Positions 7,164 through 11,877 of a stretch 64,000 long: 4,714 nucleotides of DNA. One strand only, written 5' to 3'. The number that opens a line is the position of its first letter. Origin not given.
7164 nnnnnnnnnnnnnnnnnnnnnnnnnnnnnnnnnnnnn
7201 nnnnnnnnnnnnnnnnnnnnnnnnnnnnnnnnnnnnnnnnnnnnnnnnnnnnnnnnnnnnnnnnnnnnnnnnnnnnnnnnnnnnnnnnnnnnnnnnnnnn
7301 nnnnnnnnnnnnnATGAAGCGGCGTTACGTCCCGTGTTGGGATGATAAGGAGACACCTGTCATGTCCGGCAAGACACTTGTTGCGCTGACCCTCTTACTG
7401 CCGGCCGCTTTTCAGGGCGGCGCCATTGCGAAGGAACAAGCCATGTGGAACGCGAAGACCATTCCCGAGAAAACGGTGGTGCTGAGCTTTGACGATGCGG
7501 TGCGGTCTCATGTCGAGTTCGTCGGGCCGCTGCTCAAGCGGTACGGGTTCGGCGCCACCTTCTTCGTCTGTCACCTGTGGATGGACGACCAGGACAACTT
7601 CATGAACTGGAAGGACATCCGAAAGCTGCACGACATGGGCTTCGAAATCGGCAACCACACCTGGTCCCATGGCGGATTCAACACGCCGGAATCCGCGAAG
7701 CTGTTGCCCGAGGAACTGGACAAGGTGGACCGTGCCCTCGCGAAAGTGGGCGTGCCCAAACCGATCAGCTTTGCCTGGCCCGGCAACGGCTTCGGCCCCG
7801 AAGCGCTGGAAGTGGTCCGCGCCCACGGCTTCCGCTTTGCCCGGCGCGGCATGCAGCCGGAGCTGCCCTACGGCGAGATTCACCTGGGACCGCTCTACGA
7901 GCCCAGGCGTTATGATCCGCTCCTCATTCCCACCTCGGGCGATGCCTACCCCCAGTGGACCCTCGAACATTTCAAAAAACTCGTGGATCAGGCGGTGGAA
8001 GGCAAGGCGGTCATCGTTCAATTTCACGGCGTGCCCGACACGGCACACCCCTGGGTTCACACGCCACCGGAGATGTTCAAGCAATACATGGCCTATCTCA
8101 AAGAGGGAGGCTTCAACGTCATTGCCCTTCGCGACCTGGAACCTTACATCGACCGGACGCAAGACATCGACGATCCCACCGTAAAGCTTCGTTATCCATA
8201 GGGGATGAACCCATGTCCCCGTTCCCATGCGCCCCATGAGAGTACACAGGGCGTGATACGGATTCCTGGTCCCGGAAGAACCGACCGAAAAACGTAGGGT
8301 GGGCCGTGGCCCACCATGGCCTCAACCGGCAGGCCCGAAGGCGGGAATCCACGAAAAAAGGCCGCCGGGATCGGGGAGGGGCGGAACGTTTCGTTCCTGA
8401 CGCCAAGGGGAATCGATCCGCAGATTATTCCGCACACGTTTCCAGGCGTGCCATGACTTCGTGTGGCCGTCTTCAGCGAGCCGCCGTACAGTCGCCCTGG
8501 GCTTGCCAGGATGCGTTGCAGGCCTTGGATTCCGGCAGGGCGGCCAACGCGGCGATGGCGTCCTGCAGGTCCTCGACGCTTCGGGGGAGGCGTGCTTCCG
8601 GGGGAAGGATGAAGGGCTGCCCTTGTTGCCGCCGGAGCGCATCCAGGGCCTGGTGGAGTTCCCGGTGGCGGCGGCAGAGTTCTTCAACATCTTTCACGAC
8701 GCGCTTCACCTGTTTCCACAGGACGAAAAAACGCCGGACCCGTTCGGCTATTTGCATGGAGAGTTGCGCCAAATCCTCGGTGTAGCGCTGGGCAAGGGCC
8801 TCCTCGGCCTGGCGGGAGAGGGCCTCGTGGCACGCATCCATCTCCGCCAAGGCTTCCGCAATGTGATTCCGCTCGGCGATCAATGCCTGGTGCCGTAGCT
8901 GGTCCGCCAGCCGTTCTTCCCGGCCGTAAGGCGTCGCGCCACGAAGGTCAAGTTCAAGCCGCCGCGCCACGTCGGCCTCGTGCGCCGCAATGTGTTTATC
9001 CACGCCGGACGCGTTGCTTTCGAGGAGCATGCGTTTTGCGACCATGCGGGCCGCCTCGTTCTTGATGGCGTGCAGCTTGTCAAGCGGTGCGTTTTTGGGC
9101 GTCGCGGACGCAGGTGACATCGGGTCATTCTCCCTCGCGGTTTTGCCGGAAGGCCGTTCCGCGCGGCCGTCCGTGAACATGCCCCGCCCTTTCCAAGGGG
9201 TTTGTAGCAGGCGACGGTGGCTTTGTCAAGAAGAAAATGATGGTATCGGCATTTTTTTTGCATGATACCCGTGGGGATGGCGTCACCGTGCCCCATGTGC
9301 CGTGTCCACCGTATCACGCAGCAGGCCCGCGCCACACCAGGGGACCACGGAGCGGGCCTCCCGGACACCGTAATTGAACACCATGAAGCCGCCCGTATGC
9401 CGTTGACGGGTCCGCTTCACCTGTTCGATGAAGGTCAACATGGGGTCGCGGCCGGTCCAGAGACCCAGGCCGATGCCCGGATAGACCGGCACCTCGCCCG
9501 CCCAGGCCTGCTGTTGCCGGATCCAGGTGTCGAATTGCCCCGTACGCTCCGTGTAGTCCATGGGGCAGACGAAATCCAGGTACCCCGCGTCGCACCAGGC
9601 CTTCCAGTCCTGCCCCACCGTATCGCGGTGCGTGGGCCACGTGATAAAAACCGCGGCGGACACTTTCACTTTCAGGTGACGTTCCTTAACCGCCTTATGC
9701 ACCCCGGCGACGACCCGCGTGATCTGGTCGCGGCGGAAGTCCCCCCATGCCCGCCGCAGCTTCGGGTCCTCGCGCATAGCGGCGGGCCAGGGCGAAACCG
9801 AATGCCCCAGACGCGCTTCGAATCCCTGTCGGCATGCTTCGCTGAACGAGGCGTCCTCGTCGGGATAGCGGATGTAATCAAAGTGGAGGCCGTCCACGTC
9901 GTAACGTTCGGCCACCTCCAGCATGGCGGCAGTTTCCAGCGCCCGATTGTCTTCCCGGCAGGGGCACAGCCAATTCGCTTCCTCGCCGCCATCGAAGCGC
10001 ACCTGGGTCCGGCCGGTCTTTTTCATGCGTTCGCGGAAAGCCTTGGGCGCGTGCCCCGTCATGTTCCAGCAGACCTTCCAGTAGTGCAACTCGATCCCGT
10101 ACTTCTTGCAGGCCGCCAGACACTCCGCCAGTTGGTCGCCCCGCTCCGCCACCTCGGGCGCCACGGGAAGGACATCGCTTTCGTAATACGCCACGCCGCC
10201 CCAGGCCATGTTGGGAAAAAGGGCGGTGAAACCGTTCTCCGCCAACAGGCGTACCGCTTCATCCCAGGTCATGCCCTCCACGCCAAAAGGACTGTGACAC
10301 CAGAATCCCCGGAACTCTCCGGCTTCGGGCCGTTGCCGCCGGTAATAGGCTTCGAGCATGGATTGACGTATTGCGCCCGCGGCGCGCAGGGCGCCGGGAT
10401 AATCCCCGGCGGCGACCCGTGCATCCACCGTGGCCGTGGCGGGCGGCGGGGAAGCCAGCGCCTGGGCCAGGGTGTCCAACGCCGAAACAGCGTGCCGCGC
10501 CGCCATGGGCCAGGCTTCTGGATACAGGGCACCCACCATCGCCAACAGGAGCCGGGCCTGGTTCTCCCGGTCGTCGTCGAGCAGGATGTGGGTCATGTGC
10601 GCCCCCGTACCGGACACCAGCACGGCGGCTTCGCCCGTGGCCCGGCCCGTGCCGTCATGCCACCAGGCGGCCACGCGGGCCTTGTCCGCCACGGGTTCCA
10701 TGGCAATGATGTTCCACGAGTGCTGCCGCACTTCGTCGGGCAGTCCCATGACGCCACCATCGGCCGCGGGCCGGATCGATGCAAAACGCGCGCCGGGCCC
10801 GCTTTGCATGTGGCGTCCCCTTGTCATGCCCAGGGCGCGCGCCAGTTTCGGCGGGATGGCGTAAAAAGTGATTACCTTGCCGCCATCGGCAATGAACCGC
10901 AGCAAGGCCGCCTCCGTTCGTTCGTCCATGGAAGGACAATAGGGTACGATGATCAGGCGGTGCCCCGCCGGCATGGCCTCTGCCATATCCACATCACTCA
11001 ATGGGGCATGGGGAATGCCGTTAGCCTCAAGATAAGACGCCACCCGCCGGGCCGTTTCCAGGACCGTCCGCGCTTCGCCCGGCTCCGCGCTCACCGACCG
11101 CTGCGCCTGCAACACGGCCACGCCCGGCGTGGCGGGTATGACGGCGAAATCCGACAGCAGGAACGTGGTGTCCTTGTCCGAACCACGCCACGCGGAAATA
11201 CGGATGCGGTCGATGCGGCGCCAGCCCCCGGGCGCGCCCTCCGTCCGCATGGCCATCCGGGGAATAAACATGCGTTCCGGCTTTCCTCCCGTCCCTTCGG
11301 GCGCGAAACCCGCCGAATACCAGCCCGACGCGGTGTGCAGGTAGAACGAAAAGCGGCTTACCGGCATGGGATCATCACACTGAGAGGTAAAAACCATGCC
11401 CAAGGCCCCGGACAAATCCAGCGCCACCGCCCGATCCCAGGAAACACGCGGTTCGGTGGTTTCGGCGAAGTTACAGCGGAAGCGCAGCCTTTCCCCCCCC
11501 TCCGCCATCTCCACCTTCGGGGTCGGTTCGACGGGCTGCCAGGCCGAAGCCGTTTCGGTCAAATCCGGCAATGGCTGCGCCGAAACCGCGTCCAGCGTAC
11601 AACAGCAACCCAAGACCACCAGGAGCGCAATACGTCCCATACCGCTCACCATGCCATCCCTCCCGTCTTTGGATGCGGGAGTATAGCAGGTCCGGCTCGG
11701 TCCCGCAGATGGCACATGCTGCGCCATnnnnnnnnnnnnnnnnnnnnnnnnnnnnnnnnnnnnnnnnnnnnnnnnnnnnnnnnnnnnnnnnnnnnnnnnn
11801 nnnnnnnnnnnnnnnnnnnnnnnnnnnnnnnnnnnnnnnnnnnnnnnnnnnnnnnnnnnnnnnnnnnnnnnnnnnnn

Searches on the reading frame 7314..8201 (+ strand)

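Call 54: search_protein_families(library=pfam, proteins=[window:7314-8201:+], max_evalue=0.001)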
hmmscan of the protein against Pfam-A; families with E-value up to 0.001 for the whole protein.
window:7314-8201:+ (295 aa): 1 family
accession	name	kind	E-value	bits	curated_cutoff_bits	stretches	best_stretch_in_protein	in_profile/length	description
PF01522.26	Polysacc_deac_1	-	1.9e-22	79.9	23.1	1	49-175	3-123/124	Polysaccharide deacetylase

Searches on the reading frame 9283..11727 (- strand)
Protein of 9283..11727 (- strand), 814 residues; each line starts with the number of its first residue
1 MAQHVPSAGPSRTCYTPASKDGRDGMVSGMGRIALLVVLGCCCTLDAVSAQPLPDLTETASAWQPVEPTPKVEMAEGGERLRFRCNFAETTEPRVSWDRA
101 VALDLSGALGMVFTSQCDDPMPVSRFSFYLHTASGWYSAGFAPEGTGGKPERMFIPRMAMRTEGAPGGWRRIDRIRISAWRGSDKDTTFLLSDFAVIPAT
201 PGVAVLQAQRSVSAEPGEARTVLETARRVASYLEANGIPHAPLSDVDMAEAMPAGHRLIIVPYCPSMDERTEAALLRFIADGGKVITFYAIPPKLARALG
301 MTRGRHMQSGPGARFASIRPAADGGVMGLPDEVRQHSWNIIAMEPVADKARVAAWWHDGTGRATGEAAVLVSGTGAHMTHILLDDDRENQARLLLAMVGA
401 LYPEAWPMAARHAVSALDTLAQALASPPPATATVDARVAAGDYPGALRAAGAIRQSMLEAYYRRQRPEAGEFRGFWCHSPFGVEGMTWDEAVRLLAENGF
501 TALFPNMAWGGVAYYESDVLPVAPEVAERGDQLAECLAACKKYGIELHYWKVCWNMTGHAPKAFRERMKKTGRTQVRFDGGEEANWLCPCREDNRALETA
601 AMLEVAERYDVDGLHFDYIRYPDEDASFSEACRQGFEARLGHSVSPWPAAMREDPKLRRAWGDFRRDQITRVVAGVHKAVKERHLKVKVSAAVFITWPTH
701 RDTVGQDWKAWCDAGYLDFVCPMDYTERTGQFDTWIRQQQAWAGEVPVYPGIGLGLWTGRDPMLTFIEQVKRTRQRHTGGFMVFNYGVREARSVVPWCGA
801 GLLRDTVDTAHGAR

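Call 54: search_protein_families(library=pfam, proteins=[window:9283-11727:-], max_evalue=0.001)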
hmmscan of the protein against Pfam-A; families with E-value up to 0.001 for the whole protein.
window:9283-11727:- (814 aa): 2 families
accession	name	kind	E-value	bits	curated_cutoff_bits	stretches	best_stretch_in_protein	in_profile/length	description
PF02638.21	GHL10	-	6.9e-20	71.8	27.9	1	489-745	22-281/311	Glycosyl hydrolase-like 10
PF13200.12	DUF4015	-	9.3e-07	28.7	27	1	578-725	106-226/313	Putative glycosyl hydrolase domain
